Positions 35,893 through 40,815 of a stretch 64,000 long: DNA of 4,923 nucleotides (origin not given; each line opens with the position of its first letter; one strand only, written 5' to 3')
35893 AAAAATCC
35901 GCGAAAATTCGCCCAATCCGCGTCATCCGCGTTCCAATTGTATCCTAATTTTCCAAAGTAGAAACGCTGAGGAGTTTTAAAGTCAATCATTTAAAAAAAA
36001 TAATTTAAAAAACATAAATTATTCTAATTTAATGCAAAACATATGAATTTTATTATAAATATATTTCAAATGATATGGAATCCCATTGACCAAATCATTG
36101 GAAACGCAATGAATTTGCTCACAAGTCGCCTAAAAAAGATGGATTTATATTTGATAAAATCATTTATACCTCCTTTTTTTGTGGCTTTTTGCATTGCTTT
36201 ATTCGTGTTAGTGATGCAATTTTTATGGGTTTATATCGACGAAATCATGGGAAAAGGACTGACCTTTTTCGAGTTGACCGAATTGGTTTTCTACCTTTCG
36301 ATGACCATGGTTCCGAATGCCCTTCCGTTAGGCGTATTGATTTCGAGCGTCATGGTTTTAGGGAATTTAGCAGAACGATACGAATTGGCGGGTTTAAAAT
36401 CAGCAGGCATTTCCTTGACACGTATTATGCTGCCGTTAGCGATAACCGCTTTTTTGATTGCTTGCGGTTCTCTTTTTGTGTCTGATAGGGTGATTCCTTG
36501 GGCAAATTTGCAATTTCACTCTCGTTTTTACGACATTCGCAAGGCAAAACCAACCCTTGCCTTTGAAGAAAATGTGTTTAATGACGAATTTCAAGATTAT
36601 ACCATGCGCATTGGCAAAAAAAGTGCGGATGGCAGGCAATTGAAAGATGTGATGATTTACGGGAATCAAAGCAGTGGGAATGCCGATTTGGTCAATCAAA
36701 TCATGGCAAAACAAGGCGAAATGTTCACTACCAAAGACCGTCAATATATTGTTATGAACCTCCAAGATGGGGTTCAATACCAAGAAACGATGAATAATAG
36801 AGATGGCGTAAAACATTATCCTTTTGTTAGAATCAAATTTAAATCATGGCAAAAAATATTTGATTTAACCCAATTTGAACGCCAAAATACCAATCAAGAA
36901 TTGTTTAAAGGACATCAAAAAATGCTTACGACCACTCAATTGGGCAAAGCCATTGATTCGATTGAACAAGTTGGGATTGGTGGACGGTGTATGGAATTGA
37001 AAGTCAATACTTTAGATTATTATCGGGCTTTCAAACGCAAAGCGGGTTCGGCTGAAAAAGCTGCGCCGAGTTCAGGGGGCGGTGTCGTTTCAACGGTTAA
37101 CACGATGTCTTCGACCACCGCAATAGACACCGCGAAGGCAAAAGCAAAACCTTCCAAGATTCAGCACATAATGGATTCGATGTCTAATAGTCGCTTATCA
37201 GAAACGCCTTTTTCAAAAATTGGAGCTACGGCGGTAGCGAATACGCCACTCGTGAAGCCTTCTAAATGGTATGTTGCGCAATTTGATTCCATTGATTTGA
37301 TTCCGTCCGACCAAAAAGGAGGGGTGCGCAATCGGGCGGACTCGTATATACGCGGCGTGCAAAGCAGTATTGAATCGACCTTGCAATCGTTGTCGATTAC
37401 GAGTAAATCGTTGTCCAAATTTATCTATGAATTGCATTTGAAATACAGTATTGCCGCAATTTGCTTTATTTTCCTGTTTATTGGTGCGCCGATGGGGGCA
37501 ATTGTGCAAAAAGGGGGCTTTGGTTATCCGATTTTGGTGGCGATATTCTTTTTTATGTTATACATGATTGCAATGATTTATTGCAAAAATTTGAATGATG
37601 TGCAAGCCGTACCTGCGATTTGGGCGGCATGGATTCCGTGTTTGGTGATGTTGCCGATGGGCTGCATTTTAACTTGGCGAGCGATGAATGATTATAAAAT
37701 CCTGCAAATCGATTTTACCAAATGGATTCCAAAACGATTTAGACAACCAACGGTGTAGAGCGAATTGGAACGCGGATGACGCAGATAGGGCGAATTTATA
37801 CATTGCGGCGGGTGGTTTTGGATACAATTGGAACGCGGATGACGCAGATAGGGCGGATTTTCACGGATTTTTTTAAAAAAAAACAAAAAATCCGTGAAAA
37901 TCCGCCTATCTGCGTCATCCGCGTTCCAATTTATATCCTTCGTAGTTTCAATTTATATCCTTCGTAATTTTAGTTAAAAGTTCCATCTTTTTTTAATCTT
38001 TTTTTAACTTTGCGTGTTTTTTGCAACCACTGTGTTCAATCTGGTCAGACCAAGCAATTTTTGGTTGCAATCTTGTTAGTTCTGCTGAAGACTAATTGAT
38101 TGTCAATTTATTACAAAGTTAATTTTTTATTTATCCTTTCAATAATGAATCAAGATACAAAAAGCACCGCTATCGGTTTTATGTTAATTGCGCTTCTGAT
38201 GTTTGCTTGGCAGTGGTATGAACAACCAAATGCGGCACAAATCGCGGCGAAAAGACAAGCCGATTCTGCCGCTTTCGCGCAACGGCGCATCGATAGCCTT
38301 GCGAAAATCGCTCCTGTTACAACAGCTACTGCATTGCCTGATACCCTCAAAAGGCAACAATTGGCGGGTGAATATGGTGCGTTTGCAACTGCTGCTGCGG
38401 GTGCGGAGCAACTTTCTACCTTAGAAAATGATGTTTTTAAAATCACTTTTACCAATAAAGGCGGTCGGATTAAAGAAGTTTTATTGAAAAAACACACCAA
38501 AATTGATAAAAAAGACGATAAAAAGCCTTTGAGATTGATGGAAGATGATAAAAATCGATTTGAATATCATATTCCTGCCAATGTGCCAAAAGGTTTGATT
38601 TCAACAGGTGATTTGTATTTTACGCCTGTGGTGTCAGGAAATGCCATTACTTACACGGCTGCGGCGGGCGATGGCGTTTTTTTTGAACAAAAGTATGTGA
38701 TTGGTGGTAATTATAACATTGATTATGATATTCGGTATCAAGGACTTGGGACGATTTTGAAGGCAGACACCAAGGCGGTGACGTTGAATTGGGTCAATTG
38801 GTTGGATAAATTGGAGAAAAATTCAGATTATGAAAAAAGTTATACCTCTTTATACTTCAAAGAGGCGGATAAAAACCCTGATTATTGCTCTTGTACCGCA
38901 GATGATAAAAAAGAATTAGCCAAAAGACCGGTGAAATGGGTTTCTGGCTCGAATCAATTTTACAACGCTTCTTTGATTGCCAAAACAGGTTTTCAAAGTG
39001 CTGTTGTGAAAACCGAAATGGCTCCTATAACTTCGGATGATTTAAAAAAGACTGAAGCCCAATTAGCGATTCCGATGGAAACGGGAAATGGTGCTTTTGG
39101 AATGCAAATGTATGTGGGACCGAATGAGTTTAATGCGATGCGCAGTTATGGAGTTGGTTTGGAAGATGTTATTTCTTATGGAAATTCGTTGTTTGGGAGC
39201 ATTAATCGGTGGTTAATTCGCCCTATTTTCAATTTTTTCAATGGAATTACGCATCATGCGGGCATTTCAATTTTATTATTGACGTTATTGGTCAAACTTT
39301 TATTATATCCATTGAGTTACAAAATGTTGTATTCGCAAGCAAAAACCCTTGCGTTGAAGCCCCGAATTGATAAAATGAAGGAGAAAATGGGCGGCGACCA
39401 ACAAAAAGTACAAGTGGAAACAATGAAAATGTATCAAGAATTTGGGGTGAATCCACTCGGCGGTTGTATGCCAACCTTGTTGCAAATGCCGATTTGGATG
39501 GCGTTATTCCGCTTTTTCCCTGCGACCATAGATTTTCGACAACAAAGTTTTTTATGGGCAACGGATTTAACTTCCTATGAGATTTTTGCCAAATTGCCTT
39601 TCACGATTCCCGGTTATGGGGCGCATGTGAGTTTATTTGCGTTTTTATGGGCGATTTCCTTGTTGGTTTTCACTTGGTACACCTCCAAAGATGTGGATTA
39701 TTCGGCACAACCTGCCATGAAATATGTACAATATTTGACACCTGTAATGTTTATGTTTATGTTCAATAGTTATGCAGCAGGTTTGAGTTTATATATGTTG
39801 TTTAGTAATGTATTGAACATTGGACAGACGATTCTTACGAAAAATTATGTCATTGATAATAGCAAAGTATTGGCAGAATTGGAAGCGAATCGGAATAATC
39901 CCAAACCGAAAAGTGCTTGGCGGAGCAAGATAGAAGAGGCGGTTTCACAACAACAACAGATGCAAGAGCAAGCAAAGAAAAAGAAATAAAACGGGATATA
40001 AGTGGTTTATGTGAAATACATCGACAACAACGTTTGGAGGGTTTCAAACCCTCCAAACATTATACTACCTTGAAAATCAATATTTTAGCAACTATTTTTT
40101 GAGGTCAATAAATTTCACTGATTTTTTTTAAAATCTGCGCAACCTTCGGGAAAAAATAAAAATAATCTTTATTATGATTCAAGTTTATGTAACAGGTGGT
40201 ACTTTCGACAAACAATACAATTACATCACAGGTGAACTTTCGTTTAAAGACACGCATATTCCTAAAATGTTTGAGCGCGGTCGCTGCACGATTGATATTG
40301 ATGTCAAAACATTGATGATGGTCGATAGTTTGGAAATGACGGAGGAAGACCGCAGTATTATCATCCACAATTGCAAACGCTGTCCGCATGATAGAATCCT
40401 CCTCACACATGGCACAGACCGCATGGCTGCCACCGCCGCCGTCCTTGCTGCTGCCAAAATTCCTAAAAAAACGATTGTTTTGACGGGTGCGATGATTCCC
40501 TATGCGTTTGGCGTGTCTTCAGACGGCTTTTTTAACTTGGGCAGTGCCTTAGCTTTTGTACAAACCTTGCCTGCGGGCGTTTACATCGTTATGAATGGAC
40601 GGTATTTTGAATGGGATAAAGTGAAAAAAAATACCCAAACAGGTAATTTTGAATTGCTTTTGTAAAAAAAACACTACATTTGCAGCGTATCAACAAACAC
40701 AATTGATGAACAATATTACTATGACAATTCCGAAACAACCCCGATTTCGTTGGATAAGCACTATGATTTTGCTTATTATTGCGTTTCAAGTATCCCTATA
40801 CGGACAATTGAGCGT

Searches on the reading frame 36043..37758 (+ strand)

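Call 89: search_protein_families(library=pfam, proteins=[window:36043-37758:+], max_evalue=0.00001)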
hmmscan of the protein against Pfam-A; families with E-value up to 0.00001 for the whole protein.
window:36043-37758:+ (571 aa): 1 family
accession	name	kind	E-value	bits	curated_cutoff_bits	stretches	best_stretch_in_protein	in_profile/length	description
PF03739.19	LptF_LptG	-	1.9e-66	224.9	27.9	2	36-311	2-261/353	Lipopolysaccharide export system permease LptF/LptG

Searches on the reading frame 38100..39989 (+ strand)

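Call 89: search_protein_families(library=pfam, proteins=[window:38100-39989:+], max_evalue=0.00001)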
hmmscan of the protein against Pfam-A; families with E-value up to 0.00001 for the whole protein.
window:38100-39989:+ (629 aa): 2 families
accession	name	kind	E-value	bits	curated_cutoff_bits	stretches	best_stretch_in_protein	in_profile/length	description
PF02096.25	60KD_IMP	-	3.3e-45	154.4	35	1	388-581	2-162/163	60Kd inner membrane protein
PF14849.12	YidC_periplas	-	7.2e-22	79.1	24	1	107-377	3-281/283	YidC periplasmic domain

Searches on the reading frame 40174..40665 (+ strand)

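Call 89: search_protein_families(library=pfam, proteins=[window:40174-40665:+], max_evalue=0.00001)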
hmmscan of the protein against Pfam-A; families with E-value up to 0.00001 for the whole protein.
window:40174-40665:+ (163 aa): 1 family
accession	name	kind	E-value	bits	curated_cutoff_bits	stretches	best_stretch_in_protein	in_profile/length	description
PF00710.25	Asparaginase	-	5e-22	78.8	22.5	1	2-154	2-162/193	Asparaginase, N-terminal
